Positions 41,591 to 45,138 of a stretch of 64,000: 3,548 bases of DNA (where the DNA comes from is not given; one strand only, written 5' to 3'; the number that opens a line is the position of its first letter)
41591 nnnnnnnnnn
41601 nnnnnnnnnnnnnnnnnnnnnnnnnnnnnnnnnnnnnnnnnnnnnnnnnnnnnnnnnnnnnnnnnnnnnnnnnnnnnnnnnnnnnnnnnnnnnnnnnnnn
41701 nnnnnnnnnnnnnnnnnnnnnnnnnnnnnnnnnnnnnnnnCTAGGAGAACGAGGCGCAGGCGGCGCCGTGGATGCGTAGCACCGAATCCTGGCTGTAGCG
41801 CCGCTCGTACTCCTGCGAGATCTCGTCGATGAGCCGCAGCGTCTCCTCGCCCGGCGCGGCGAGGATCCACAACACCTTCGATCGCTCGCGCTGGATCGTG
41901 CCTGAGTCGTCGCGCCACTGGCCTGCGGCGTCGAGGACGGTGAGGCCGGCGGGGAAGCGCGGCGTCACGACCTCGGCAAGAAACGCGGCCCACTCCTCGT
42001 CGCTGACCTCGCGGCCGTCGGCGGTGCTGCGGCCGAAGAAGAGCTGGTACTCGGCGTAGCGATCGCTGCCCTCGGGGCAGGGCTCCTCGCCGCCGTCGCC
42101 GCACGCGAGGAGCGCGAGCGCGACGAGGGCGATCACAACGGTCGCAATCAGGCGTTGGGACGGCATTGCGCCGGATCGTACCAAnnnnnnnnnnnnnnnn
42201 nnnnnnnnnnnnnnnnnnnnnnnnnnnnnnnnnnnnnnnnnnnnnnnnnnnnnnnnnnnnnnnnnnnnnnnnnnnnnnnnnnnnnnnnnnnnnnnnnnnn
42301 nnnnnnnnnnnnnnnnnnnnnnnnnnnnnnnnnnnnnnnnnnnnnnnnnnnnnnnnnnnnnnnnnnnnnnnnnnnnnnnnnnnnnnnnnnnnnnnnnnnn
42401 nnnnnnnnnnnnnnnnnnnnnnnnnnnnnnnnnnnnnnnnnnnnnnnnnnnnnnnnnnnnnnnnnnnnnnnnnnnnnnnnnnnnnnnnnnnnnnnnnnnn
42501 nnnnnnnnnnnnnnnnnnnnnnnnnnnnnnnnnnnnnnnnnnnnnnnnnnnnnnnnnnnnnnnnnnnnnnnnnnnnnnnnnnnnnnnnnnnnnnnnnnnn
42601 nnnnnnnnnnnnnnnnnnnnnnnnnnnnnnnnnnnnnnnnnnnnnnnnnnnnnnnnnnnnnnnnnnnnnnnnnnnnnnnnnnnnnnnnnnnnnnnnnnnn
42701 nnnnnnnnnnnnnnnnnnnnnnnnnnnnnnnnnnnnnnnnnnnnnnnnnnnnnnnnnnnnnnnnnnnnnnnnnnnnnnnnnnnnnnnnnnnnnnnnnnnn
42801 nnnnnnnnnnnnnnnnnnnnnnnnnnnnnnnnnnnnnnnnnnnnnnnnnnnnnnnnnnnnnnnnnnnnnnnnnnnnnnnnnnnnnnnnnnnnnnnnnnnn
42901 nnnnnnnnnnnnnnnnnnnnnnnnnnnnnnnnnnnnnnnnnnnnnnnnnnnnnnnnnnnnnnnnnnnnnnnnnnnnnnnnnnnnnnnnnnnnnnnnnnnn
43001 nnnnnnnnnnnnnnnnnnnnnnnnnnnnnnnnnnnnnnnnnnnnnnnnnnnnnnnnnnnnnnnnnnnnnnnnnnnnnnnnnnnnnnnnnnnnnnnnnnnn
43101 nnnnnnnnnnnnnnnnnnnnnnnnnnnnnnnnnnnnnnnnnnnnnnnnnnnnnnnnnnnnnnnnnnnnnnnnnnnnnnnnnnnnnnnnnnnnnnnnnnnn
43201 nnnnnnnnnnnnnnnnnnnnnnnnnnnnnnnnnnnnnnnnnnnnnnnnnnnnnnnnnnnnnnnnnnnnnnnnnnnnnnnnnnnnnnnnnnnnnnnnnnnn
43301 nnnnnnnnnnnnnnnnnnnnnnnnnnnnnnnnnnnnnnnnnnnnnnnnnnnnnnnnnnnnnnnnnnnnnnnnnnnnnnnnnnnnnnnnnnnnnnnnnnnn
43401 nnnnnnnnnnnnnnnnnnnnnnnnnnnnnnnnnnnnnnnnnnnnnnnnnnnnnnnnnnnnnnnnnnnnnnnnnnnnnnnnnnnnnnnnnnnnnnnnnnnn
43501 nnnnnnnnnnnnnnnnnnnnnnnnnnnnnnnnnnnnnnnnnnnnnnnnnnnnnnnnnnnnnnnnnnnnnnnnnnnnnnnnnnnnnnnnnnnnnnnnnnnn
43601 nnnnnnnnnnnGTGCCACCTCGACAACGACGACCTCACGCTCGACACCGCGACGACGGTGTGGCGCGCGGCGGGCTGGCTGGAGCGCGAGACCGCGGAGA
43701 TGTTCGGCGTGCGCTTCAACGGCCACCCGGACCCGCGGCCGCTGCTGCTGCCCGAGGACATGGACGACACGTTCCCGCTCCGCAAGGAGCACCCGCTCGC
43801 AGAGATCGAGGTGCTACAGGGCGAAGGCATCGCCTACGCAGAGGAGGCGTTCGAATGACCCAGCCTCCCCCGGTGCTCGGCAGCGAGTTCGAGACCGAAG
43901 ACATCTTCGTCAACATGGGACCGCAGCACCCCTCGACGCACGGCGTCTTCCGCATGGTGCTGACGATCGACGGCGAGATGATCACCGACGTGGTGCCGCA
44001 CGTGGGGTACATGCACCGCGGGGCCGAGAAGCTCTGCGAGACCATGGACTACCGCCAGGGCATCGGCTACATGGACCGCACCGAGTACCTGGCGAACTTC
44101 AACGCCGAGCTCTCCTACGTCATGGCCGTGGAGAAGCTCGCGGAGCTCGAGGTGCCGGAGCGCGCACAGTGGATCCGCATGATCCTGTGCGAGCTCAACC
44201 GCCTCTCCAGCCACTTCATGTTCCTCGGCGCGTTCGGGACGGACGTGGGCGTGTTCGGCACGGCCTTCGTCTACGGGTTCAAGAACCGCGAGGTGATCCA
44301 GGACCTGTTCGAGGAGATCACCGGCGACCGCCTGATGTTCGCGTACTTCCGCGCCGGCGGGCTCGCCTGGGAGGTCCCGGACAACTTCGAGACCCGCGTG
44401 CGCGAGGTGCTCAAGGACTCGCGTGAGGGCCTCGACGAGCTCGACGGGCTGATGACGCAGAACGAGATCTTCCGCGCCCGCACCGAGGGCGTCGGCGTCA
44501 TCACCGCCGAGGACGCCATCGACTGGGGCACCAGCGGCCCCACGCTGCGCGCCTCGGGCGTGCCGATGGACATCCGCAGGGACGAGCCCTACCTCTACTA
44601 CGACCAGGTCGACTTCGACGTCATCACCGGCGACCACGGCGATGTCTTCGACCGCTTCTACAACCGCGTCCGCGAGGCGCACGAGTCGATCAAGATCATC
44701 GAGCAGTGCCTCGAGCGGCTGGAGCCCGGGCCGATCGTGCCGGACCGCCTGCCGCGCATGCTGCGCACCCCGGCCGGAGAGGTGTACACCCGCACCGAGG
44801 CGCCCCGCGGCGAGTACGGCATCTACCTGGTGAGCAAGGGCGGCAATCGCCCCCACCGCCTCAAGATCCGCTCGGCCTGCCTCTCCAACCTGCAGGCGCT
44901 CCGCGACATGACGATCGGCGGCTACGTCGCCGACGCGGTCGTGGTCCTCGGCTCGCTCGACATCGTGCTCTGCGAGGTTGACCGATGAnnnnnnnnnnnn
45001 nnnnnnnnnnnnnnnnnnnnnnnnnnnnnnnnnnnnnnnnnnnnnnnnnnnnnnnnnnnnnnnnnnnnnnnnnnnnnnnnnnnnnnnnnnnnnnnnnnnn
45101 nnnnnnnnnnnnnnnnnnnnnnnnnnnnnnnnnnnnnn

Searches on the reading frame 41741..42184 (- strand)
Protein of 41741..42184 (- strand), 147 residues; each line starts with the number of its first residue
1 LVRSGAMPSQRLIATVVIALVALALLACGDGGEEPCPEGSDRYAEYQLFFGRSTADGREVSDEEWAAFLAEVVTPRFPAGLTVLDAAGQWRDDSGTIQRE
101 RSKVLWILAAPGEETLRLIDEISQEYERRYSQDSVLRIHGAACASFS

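Call 76: search_protein_families(library=pfam, proteins=[window:41741-42184:-], max_evalue=0.00001)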
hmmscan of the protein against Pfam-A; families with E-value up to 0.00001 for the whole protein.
window:41741-42184:- (147 aa): 1 family
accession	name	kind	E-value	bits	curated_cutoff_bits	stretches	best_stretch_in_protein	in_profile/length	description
PF12098.13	DUF3574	-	2.9e-36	123.9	25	1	46-146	2-103/103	Protein of unknown function (DUF3574)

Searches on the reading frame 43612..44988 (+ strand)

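Call 76: search_protein_families(library=pfam, proteins=[window:43612-44988:+], max_evalue=0.00001)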
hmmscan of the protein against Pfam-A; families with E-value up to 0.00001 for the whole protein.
window:43612-44988:+ (458 aa): 1 family
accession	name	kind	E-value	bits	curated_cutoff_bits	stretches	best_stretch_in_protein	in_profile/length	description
PF00346.24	Complex1_49kDa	-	1.7e-88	296.7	24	2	211-378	1-167/271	Respiratory-chain NADH dehydrogenase, 49 Kd subunit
